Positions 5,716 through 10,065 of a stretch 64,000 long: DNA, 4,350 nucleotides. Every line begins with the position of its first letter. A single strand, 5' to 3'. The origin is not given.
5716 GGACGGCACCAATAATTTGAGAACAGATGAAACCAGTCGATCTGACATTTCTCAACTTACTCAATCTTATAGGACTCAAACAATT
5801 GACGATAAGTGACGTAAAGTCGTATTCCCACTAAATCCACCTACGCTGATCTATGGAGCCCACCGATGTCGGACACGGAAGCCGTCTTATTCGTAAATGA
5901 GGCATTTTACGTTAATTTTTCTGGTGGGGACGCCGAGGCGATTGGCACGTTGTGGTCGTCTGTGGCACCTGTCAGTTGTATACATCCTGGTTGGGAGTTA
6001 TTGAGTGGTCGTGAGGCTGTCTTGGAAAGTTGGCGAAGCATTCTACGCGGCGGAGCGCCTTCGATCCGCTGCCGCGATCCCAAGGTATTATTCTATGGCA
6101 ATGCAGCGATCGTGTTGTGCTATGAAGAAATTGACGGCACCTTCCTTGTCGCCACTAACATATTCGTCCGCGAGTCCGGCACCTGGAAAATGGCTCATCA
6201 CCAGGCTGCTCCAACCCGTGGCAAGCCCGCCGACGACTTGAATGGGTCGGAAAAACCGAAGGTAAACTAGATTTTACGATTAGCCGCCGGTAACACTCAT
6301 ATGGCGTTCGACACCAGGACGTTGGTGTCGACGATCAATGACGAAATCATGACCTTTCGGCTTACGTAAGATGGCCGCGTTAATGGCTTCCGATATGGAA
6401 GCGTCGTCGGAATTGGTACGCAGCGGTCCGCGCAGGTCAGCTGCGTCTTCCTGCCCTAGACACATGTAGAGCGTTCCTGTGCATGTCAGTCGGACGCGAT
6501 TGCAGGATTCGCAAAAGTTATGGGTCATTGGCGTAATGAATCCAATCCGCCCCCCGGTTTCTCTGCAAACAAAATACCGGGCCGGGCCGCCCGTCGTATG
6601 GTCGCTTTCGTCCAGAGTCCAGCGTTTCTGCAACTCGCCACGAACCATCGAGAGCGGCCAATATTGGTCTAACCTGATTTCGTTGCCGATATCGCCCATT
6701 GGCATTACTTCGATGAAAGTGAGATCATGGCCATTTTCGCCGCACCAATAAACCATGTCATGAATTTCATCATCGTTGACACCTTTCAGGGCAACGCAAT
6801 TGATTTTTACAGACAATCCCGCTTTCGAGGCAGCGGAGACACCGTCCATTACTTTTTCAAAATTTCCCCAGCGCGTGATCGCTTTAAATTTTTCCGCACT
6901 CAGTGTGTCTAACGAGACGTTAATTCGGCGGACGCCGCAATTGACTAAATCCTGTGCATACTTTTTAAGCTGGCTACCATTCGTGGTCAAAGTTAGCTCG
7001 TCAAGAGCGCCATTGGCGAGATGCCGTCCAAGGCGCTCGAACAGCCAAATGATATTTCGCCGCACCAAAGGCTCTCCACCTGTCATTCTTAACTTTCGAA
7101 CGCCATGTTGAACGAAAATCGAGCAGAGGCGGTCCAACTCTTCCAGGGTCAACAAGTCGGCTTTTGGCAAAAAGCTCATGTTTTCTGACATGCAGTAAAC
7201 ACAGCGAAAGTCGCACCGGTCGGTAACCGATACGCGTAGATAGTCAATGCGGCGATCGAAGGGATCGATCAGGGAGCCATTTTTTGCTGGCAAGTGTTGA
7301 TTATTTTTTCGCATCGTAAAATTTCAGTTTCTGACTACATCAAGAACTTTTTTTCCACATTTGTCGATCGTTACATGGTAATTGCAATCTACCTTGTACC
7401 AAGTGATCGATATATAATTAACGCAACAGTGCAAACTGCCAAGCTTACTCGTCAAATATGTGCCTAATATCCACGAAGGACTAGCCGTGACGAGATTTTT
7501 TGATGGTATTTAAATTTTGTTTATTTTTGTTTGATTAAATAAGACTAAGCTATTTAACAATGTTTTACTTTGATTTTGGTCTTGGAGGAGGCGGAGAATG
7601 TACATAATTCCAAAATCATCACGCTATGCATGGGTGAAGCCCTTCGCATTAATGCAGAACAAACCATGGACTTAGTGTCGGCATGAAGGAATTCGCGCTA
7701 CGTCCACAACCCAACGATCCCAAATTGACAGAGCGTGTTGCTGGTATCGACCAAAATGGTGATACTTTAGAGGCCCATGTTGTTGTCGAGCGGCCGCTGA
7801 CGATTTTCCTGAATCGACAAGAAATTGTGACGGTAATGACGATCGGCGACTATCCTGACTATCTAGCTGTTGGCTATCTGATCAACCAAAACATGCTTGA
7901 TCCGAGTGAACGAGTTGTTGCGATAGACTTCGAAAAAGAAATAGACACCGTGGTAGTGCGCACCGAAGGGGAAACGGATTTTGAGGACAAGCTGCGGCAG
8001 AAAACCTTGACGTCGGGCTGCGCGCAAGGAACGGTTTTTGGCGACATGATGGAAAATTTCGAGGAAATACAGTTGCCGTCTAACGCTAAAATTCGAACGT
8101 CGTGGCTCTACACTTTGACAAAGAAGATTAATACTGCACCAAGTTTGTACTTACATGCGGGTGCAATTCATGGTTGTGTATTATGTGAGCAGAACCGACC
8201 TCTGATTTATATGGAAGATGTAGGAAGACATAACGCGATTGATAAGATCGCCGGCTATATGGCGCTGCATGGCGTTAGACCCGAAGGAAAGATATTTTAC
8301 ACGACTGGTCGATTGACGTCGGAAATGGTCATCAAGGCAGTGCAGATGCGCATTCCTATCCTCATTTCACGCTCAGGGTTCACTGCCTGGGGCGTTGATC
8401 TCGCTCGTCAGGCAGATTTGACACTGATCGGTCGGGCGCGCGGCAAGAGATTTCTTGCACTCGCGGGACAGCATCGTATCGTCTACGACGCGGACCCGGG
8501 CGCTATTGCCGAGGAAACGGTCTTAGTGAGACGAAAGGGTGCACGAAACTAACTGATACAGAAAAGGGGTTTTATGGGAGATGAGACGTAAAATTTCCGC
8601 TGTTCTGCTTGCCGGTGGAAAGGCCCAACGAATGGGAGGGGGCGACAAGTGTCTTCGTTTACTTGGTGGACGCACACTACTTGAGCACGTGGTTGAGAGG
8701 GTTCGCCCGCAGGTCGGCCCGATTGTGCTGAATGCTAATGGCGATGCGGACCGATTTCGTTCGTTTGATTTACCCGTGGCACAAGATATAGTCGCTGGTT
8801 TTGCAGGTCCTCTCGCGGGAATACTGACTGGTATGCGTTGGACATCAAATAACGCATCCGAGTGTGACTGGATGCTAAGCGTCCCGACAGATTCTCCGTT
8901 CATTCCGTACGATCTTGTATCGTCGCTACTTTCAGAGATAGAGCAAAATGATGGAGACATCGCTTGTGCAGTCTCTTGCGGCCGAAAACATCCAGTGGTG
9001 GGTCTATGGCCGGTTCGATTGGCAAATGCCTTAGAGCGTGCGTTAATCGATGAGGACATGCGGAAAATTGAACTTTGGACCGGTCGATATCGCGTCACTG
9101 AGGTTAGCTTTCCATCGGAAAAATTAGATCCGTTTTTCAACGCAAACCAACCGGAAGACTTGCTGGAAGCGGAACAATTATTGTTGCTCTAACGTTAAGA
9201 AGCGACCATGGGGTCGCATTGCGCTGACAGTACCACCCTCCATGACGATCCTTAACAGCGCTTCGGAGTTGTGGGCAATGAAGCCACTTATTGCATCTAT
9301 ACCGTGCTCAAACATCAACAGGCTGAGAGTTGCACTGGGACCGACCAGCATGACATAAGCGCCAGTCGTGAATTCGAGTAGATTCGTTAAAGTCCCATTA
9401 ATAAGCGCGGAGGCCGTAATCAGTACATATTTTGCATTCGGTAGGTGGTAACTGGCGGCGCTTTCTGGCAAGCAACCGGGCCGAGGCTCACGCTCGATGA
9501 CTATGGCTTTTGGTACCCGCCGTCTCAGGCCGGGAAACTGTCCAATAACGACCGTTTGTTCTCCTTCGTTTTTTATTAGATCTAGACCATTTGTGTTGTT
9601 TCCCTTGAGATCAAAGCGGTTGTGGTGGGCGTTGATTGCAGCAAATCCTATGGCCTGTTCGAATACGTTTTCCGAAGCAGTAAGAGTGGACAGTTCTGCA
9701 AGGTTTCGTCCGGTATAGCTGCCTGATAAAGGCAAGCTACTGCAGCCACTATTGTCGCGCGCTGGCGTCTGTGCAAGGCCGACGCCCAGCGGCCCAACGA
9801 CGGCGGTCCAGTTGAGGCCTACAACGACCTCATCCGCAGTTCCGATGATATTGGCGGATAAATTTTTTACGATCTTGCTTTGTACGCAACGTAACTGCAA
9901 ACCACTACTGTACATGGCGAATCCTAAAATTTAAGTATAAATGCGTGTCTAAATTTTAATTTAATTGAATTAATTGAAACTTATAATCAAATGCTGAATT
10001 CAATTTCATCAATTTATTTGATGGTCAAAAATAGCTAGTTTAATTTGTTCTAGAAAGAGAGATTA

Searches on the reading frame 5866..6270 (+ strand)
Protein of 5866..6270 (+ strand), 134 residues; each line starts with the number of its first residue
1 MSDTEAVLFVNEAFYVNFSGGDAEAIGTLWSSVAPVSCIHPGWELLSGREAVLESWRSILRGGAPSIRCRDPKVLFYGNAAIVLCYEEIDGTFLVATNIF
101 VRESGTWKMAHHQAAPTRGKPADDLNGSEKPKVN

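Call 57: search_protein_families(library=pfam, proteins=[window:5866-6270:+])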
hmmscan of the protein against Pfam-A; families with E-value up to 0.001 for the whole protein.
window:5866-6270:+ (134 aa): 2 families
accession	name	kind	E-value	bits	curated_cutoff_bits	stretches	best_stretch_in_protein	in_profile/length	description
PF13474.12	SnoaL_3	-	3.7e-20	72.9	22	1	10-114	4-116/121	SnoaL-like domain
PF14534.12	DUF4440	-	6.6e-08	33.4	25.2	1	17-109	11-107/107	Domain of unknown function (DUF4440)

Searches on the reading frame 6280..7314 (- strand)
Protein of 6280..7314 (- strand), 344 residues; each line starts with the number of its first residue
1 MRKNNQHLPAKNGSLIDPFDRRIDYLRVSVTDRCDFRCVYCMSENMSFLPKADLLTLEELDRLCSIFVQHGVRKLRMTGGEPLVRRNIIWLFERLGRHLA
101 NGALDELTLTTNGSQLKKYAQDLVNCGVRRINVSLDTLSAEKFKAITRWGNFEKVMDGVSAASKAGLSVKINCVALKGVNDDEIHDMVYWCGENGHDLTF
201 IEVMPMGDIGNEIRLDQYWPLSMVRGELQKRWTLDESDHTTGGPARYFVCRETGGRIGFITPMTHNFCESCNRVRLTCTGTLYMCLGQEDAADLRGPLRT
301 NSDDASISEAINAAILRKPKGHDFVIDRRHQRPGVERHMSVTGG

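Call 57: search_protein_families(library=pfam, proteins=[window:6280-7314:-])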
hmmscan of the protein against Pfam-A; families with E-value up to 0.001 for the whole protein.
window:6280-7314:- (344 aa): 3 families
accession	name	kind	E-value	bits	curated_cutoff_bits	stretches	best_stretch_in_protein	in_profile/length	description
PF06463.18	Mob_synth_C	-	5.5e-38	130.3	37.4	1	197-323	2-127/128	Molybdenum Cofactor Synthesis C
PF04055.27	Radical_SAM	-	1e-32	114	29.5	1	28-188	1-163/166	Radical SAM superfamily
PF13353.11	Fer4_12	-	7.4e-07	30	22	1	32-136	13-114/137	4Fe-4S single cluster domain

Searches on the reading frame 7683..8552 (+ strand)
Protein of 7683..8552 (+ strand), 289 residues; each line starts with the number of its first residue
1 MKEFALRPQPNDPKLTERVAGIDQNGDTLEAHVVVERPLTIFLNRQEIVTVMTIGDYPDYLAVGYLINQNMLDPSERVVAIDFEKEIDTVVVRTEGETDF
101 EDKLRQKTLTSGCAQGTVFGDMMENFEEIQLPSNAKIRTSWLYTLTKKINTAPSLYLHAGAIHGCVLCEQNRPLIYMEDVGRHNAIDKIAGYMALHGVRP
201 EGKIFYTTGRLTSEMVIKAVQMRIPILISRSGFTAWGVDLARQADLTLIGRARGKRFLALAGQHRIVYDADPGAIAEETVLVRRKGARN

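Call 57: search_protein_families(library=pfam, proteins=[window:7683-8552:+])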
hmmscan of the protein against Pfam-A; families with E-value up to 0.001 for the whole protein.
window:7683-8552:+ (289 aa): 1 family
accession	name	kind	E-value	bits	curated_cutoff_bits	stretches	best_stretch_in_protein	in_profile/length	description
PF02634.21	FdhD-NarQ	-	8.8e-73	245.4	27.2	1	34-266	1-236/237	FdhD/NarQ family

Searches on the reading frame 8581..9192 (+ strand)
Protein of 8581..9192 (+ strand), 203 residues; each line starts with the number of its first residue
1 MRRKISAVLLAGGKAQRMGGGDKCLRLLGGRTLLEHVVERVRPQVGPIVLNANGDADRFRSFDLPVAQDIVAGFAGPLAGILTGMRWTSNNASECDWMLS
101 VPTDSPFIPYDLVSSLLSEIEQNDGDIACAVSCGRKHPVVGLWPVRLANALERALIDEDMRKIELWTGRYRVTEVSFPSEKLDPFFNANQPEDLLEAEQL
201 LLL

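Call 57: search_protein_families(library=pfam, proteins=[window:8581-9192:+])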
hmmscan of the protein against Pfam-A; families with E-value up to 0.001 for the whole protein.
window:8581-9192:+ (203 aa): 2 families
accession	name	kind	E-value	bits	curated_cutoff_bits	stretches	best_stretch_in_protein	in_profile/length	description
PF12804.13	NTP_transf_3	-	1.1e-37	130.1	27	1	7-163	1-153/160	MobA-like NTP transferase domain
PF01128.25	IspD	-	0.00017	21.9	27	1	6-128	2-126/221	2-C-methyl-D-erythritol 4-phosphate cytidylyltransferase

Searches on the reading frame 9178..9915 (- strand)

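Call 57: search_protein_families(library=pfam, proteins=[window:9178-9915:-])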
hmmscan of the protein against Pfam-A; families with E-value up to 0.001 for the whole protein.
window:9178-9915:- (245 aa): 2 families
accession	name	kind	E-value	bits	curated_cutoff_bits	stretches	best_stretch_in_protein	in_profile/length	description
PF04016.18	DUF364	-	2.4e-29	102.3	23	1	115-239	8-143/147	Putative heavy-metal chelation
PF13938.11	DUF4213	-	8.2e-13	48.9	23.5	1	27-97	13-74/75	Putative heavy-metal chelation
